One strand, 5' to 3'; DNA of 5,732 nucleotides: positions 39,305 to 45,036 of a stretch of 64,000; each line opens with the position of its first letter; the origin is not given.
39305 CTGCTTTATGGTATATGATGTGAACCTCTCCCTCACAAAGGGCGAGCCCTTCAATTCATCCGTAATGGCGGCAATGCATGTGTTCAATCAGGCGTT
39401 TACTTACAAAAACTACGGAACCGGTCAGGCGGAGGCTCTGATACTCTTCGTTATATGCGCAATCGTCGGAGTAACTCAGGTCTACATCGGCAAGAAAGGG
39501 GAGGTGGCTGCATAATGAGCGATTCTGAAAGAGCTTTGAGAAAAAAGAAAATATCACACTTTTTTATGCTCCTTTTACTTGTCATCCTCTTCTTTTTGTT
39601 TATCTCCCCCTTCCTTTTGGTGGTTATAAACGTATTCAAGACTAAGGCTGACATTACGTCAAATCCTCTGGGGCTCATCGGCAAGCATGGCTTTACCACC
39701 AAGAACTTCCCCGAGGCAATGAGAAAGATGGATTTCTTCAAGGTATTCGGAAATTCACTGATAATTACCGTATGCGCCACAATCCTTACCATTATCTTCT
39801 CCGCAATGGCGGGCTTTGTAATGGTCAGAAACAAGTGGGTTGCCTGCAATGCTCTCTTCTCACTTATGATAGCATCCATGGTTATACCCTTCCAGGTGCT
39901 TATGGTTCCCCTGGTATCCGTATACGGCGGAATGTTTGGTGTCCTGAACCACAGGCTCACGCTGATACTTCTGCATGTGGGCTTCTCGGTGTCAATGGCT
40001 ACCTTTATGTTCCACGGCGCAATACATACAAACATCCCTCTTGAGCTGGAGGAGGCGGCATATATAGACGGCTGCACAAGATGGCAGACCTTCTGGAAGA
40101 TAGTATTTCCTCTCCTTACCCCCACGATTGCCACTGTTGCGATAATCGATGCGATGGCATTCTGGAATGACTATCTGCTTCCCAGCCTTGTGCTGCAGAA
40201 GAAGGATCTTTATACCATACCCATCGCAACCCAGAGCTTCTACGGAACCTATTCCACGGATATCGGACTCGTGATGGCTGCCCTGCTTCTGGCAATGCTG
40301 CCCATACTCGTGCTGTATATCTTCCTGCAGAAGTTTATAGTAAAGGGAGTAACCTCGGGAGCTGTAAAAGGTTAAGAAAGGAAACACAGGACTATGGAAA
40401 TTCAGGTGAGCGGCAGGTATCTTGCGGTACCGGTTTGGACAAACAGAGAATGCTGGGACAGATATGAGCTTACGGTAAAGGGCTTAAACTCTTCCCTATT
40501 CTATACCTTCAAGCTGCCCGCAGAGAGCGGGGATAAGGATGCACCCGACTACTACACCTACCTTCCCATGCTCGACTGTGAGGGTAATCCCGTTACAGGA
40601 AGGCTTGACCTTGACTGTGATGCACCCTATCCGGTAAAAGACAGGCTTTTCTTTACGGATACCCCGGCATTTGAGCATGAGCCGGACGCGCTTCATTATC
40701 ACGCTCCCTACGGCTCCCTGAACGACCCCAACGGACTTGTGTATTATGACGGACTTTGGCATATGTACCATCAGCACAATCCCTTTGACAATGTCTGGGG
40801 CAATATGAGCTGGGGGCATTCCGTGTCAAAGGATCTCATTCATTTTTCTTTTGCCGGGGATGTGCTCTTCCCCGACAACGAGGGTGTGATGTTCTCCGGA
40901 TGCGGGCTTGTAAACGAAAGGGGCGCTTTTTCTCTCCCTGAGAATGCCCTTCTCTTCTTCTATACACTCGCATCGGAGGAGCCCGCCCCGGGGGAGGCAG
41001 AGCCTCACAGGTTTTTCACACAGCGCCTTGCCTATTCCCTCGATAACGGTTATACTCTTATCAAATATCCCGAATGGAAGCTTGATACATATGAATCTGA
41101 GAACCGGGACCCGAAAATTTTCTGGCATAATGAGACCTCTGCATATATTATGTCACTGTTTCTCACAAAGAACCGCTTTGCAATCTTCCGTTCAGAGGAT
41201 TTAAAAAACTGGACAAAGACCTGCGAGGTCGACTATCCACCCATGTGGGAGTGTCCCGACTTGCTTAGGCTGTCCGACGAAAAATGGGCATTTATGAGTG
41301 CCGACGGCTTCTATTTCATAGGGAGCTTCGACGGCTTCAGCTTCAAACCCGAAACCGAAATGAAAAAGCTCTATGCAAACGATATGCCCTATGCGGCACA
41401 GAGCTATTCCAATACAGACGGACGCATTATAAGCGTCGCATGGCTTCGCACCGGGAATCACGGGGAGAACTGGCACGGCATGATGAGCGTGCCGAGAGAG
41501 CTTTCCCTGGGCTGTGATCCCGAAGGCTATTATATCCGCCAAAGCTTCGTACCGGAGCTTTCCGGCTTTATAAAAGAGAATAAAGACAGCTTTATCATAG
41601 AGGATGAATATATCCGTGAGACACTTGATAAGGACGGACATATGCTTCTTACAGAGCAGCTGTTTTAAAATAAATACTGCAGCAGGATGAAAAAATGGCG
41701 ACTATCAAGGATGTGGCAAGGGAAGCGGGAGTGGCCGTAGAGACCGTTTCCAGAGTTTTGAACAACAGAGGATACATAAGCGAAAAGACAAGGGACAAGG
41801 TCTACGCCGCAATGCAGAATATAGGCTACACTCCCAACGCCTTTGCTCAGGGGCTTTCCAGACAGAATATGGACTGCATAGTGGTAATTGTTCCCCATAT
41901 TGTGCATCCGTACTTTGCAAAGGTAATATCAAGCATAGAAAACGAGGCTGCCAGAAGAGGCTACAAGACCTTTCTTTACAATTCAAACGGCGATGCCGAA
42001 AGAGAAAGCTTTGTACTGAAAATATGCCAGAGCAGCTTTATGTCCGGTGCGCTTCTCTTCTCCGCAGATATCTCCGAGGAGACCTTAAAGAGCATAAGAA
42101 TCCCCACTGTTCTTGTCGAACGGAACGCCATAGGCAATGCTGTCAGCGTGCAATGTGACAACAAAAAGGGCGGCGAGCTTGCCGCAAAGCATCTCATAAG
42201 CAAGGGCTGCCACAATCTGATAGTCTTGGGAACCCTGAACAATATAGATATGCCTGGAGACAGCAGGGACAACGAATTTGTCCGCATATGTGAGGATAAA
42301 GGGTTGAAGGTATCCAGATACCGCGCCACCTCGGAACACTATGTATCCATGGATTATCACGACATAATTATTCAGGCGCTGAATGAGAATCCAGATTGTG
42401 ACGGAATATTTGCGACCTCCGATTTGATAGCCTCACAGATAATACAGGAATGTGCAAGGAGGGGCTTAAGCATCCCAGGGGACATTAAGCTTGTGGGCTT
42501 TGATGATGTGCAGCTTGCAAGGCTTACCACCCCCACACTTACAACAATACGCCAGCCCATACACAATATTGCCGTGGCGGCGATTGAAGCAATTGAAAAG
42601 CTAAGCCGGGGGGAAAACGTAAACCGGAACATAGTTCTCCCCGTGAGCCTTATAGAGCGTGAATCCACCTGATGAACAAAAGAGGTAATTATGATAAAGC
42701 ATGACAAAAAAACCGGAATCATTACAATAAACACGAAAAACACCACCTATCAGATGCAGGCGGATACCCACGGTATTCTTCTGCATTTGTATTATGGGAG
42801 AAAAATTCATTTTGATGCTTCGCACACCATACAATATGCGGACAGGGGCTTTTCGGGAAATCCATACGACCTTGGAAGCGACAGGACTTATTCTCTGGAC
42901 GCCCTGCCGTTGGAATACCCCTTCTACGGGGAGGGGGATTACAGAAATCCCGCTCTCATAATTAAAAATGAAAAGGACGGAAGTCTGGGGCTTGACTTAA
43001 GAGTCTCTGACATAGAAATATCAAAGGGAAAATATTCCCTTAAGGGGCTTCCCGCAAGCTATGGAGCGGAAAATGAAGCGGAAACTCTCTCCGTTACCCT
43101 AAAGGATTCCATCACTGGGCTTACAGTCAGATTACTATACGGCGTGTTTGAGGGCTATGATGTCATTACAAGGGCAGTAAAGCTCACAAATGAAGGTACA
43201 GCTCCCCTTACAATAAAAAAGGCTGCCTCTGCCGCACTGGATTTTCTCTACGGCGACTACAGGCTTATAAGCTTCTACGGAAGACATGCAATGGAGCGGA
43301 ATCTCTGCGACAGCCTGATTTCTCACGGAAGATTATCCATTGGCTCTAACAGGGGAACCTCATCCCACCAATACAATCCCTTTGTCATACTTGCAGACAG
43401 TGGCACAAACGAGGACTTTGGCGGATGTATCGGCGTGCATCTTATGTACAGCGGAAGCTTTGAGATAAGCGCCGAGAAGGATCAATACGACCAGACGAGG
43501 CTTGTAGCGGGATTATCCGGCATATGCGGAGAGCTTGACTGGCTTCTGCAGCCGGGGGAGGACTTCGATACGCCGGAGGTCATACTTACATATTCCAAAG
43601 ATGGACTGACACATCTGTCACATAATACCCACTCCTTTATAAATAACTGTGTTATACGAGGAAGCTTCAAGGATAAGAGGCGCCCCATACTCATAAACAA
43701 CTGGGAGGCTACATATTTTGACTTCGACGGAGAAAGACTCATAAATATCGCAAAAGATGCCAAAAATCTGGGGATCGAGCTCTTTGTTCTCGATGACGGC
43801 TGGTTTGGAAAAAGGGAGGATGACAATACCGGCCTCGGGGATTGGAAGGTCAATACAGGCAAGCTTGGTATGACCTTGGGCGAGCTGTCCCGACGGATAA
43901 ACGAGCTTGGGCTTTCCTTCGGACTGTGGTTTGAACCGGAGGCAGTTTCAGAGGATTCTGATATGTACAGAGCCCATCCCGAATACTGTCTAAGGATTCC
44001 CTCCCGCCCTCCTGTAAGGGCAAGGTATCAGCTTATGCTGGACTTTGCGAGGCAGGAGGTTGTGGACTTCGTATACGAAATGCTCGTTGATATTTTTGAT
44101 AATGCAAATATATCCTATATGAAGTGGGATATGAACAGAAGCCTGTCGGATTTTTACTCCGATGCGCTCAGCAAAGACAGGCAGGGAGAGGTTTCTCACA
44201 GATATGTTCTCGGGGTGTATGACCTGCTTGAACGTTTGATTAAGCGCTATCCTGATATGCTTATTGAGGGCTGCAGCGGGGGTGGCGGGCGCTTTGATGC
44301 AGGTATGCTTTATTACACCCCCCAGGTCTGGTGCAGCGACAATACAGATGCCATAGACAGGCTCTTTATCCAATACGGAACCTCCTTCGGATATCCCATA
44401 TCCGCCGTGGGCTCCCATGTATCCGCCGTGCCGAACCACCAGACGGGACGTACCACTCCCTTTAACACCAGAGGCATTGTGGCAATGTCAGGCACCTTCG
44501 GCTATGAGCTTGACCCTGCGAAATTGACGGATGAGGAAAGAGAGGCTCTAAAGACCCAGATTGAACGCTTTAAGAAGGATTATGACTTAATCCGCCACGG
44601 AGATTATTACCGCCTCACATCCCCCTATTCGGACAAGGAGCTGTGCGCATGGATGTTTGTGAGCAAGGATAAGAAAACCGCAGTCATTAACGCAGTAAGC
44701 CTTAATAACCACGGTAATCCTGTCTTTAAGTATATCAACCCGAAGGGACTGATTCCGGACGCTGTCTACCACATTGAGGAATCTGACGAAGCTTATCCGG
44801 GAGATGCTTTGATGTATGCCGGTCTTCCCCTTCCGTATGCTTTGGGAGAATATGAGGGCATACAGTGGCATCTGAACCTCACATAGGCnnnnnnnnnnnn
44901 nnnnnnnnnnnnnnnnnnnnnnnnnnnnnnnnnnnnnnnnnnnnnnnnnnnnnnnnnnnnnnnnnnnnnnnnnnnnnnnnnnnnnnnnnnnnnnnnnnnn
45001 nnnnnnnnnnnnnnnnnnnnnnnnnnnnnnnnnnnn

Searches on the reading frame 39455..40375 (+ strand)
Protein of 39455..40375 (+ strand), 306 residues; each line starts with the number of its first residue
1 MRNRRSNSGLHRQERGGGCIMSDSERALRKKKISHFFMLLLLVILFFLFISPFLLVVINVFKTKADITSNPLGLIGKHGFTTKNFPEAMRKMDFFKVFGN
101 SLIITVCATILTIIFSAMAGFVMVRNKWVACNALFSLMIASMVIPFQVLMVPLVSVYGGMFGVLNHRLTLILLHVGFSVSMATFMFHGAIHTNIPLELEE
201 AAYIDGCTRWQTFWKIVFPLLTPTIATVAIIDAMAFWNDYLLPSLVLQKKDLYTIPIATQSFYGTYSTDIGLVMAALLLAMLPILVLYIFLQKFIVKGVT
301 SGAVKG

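Call 67: search_protein_families(library=pfam, proteins=[window:39455-40375:+], max_evalue=0.00001)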
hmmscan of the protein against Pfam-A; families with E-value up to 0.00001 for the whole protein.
window:39455-40375:+ (306 aa): 1 family
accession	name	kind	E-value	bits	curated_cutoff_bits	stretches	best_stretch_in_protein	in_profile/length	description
PF00528.27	BPD_transp_1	-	4.4e-24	85.6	26.4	1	113-299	2-182/184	Binding-protein-dependent transport system inner membrane component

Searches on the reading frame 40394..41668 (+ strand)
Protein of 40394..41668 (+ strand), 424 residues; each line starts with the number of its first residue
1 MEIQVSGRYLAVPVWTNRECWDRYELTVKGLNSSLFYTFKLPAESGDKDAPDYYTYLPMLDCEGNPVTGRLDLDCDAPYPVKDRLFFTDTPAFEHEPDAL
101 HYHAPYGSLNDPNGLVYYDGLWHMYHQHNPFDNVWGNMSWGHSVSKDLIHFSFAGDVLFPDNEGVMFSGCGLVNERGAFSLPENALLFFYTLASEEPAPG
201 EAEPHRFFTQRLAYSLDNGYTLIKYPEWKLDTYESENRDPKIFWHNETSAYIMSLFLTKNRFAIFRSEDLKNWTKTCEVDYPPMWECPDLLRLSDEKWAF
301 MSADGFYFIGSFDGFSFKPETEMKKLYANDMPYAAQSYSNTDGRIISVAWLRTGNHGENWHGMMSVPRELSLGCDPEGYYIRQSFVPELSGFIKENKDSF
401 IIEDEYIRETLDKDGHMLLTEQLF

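Call 67: search_protein_families(library=pfam, proteins=[window:40394-41668:+], max_evalue=0.00001)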
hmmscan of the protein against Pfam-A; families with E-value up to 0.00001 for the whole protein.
window:40394-41668:+ (424 aa): 1 family
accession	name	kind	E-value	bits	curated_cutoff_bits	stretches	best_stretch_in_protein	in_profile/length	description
PF00251.26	Glyco_hydro_32N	-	5.6e-54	184.2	22.1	1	101-373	1-297/307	Glycosyl hydrolases family 32 N-terminal domain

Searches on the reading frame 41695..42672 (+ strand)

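Call 67: search_protein_families(library=pfam, proteins=[window:41695-42672:+], max_evalue=0.00001)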
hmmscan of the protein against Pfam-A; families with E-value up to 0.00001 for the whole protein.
window:41695-42672:+ (325 aa): 4 families
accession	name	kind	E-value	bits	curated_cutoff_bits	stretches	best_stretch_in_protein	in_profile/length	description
PF13377.12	Peripla_BP_3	-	1.3e-30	107.2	26.5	1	164-325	1-167/167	Periplasmic binding protein-like domain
PF00356.27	LacI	-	1.6e-21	76.3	27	1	3-48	1-46/46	Bacterial regulatory proteins, lacI family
PF00532.27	Peripla_BP_1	-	2e-15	57.4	22.2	1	62-322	4-280/281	Periplasmic binding proteins and sugar binding domain of LacI family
PF13407.12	Peripla_BP_4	-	3.2e-08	33.9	35.1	1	62-307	1-257/258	Periplasmic binding protein domain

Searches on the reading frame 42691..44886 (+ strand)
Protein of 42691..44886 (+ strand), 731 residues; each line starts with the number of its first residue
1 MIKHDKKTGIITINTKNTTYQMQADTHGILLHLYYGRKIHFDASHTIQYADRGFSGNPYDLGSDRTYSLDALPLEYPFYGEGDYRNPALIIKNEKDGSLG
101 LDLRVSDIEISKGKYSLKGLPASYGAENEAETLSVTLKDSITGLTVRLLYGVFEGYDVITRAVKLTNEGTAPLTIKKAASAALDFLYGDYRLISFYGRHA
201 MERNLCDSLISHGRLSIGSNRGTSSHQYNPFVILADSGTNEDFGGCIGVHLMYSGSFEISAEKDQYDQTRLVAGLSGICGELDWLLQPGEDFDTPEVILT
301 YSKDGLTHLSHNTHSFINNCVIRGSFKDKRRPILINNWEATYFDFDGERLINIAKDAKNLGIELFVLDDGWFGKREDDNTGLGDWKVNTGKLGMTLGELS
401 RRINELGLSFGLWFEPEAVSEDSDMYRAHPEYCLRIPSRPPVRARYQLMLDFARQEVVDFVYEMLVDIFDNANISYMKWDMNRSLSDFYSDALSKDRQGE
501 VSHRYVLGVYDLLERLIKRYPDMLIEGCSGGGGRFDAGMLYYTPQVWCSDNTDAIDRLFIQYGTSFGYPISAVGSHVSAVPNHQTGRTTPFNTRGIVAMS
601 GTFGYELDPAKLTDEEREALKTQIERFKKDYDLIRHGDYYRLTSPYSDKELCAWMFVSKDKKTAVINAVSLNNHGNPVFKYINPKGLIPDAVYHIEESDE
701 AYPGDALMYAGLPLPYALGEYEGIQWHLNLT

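Call 67: search_protein_families(library=pfam, proteins=[window:42691-44886:+], max_evalue=0.00001)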
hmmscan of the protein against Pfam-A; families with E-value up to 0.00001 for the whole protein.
window:42691-44886:+ (731 aa): 3 families
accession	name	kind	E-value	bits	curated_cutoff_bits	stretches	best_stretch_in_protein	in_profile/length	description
PF02065.24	Melibiase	-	3.8e-151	503.4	27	1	292-637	2-347/347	Melibiase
PF16875.11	Glyco_hydro_36N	-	7.8e-80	268.4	27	1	29-276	2-244/253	Glycosyl hydrolase family 36 N-terminal domain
PF16874.11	Glyco_hydro_36C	-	7.1e-21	74.9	27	1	652-728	2-77/77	Glycosyl hydrolase family 36 C-terminal domain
